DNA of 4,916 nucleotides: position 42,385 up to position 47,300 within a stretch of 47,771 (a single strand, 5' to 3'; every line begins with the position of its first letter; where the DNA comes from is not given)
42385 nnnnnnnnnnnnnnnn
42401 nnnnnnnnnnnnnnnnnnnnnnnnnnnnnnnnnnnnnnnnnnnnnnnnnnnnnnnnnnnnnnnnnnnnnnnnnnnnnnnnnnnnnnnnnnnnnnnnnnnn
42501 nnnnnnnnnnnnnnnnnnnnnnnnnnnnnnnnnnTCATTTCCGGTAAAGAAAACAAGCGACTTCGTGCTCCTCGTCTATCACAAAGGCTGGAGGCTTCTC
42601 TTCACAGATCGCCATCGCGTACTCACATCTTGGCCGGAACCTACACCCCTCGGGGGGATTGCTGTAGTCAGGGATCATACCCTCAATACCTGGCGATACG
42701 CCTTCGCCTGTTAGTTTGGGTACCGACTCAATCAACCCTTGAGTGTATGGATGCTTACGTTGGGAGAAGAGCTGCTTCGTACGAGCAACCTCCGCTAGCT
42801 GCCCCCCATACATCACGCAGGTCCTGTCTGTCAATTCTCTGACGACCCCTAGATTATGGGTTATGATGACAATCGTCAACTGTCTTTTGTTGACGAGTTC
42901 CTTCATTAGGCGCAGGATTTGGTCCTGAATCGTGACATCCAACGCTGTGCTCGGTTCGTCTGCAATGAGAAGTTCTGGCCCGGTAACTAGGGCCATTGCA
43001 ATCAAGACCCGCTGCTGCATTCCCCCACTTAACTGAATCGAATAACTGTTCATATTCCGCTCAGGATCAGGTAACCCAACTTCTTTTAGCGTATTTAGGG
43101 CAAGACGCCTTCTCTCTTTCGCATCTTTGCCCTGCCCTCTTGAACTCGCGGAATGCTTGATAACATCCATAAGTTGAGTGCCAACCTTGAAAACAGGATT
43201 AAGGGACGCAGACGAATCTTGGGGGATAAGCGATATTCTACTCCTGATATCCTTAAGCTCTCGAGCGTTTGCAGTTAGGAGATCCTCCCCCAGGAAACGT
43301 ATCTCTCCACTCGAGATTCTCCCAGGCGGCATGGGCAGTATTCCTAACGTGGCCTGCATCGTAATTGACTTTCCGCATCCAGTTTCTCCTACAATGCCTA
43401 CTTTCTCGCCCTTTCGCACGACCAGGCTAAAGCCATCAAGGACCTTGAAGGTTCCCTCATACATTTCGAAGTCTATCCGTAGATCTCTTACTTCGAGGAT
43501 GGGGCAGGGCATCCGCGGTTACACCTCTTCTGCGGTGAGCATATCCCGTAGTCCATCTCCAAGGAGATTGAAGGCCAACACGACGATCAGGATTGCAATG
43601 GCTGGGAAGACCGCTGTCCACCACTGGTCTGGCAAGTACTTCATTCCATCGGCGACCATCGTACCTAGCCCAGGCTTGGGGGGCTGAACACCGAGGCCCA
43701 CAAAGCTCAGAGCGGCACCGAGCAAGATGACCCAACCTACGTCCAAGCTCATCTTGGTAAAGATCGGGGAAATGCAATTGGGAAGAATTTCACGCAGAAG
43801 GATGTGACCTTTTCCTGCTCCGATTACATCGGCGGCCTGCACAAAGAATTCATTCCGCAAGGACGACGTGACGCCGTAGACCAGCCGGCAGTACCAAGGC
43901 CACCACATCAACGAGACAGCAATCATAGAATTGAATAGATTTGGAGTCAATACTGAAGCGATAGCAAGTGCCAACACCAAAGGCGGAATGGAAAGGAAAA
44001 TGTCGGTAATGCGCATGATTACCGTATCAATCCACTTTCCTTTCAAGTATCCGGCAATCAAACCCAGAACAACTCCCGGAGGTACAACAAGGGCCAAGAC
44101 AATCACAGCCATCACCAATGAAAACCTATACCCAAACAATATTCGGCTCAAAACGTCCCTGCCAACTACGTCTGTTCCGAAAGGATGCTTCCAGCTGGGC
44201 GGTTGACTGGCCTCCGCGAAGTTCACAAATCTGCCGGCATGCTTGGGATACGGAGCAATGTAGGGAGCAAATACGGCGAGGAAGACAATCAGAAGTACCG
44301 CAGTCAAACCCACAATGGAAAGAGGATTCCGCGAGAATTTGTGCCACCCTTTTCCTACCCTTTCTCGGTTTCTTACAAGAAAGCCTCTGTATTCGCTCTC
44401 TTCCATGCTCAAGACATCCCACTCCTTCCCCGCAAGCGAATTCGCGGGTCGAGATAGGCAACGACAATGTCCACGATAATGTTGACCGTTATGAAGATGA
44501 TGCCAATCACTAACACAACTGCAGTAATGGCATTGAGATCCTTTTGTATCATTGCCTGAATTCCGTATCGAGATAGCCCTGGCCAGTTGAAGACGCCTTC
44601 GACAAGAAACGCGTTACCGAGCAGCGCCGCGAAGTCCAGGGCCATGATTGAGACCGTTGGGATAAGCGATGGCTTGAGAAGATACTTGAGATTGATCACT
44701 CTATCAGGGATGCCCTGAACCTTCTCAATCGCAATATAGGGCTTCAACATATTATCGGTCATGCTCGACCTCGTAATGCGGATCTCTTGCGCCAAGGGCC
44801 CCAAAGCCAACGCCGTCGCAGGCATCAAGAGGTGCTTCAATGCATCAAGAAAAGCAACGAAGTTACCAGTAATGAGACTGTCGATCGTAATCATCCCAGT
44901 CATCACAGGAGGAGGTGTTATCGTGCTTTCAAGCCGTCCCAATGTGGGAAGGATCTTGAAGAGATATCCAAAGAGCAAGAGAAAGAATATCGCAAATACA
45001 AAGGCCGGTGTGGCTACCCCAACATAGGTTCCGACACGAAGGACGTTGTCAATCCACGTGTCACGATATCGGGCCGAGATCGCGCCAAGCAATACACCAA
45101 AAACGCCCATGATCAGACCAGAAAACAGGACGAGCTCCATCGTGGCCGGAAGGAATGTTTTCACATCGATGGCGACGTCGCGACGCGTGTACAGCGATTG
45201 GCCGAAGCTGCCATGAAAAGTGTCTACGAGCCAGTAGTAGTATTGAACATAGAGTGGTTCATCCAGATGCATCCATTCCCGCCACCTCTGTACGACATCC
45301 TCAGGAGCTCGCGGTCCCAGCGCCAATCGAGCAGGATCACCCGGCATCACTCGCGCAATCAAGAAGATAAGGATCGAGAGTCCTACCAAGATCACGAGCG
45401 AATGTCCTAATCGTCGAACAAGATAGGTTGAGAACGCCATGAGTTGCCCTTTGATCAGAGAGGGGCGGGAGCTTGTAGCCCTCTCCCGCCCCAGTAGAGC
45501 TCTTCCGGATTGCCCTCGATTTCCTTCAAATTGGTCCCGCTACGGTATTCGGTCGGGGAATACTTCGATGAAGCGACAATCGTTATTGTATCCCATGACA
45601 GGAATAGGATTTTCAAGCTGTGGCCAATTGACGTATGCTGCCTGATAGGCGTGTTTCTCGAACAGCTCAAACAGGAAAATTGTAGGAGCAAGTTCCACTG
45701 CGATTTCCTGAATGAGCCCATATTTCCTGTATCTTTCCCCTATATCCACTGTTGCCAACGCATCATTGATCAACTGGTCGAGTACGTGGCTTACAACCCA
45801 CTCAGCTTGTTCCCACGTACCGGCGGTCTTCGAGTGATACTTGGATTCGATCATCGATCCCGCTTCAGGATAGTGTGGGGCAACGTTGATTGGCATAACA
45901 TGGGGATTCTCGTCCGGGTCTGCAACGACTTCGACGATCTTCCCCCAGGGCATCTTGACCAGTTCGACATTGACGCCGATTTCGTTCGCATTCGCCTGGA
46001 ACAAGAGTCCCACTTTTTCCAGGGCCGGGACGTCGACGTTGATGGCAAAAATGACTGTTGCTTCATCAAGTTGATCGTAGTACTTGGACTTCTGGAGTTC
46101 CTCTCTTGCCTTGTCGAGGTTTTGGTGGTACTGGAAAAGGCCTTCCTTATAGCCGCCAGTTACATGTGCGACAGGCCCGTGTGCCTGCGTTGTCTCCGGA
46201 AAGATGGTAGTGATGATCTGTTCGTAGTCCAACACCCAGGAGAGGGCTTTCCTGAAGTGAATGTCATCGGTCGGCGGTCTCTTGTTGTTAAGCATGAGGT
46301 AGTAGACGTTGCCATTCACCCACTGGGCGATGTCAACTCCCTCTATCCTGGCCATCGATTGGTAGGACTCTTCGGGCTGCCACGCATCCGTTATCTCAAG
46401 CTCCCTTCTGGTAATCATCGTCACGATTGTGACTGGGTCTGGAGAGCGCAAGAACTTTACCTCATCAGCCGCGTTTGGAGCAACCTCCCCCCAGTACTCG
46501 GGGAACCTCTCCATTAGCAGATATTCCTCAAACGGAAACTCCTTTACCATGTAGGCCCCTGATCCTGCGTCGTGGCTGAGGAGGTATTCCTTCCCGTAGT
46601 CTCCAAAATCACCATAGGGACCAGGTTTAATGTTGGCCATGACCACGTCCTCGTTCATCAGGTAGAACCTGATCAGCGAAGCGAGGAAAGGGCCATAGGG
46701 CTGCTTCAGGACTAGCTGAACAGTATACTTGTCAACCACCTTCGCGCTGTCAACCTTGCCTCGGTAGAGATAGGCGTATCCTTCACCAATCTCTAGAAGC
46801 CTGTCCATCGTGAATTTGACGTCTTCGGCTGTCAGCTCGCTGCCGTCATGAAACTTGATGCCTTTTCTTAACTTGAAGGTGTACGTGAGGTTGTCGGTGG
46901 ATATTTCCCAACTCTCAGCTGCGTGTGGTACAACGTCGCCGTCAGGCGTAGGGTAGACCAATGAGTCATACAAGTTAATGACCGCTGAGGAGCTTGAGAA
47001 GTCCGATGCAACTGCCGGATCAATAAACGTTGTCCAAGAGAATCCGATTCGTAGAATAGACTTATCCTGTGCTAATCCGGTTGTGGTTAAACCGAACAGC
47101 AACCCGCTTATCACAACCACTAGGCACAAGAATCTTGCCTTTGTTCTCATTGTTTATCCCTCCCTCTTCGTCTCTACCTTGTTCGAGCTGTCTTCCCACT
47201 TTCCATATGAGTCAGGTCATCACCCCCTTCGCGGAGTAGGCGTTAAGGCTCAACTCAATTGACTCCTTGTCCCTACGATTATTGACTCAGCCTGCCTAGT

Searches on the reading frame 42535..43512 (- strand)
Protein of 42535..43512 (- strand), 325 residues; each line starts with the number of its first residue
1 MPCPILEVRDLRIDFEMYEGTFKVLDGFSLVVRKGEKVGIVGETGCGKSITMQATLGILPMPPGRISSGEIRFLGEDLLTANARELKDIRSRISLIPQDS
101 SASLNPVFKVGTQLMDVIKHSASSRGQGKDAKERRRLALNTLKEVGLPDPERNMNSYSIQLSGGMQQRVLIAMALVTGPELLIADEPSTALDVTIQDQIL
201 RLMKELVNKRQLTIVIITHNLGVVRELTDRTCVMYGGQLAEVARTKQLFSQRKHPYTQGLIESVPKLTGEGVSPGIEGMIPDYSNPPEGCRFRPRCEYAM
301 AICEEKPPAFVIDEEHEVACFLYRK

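Call 38: search_protein_families(library=pfam, proteins=[window:42535-43512:-], max_evalue=0.00001)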
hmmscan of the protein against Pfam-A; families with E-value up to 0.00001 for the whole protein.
window:42535-43512:- (325 aa): 3 families
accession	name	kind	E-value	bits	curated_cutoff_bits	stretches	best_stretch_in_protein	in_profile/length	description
PF00005.33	ABC_tran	-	6.2e-27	95.3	25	1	25-188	1-136/137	ABC transporter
PF08352.17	oligo_HPY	-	3.4e-18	66.2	27.1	1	241-303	2-65/65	Oligopeptide/dipeptide transporter, C-terminal region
PF13304.12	AAA_21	-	2.9e-06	28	27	0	160-224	237-303/304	AAA domain, putative AbiEii toxin, Type IV TA system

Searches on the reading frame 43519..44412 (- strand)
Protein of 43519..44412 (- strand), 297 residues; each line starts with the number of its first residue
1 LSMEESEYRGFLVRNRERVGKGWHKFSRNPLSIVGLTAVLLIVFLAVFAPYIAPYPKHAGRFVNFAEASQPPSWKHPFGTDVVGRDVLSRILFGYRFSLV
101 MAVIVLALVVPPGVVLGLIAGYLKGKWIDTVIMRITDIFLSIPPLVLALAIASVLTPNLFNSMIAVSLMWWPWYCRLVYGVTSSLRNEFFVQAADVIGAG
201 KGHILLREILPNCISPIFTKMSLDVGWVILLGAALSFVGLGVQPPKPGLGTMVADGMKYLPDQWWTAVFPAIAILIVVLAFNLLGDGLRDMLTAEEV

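Call 38: search_protein_families(library=pfam, proteins=[window:43519-44412:-], max_evalue=0.00001)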
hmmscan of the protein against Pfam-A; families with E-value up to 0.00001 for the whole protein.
window:43519-44412:- (297 aa): 2 families
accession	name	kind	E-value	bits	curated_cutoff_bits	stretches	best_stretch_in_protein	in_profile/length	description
PF00528.27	BPD_transp_1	-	2.6e-30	106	26.4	1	113-292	1-178/184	Binding-protein-dependent transport system inner membrane component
PF12911.12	OppC_N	-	1e-11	44.9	23.9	1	23-72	7-53/53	N-terminal TM domain of oligopeptide transport permease C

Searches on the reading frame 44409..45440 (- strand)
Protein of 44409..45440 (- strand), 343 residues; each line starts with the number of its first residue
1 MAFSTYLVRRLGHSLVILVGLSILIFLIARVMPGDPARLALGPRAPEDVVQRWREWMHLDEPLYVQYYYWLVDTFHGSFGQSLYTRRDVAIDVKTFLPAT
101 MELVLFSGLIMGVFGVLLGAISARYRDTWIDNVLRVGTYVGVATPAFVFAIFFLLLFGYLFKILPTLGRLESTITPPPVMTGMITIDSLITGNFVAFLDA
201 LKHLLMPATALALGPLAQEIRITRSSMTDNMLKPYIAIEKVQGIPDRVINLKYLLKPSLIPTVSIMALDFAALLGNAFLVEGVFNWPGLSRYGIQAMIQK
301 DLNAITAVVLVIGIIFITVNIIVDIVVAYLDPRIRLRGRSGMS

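Call 38: search_protein_families(library=pfam, proteins=[window:44409-45440:-], max_evalue=0.00001)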
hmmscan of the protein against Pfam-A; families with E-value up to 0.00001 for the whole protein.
window:44409-45440:- (343 aa): 2 families
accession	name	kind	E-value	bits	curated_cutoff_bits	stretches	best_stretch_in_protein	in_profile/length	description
PF00528.27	BPD_transp_1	-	5.4e-32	111.4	26.4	1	115-335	1-183/184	Binding-protein-dependent transport system inner membrane component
PF19300.4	BPD_transp_1_N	-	4.1e-12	46.7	23.8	1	6-78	4-76/114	Binding-prot-dependent transport system membrane comp, N-term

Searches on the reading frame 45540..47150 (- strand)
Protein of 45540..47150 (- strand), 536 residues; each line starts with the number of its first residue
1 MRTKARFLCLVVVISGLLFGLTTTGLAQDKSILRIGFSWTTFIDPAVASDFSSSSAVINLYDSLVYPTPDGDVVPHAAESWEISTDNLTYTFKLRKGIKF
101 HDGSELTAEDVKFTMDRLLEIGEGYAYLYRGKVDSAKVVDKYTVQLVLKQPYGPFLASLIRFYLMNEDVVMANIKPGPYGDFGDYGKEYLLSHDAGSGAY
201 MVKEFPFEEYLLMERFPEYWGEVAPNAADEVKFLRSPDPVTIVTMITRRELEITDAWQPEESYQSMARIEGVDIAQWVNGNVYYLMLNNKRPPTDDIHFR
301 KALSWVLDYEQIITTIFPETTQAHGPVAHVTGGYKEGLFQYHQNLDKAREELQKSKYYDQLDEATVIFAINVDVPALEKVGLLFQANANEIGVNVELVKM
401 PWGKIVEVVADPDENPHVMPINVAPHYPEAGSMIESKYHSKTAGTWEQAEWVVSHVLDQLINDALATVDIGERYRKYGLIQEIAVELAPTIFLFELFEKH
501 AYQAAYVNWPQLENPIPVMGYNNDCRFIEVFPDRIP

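Call 17: search_protein_families(library=pfam, proteins=[window:45540-47150:-], max_evalue=0.001)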
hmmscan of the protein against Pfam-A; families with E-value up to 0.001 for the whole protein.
window:45540-47150:- (536 aa): 1 family
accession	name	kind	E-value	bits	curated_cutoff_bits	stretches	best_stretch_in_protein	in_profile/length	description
PF00496.27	SBP_bac_5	-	9.8e-71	239.2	32.4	1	73-442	2-365/368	Bacterial extracellular solute-binding proteins, family 5 Middle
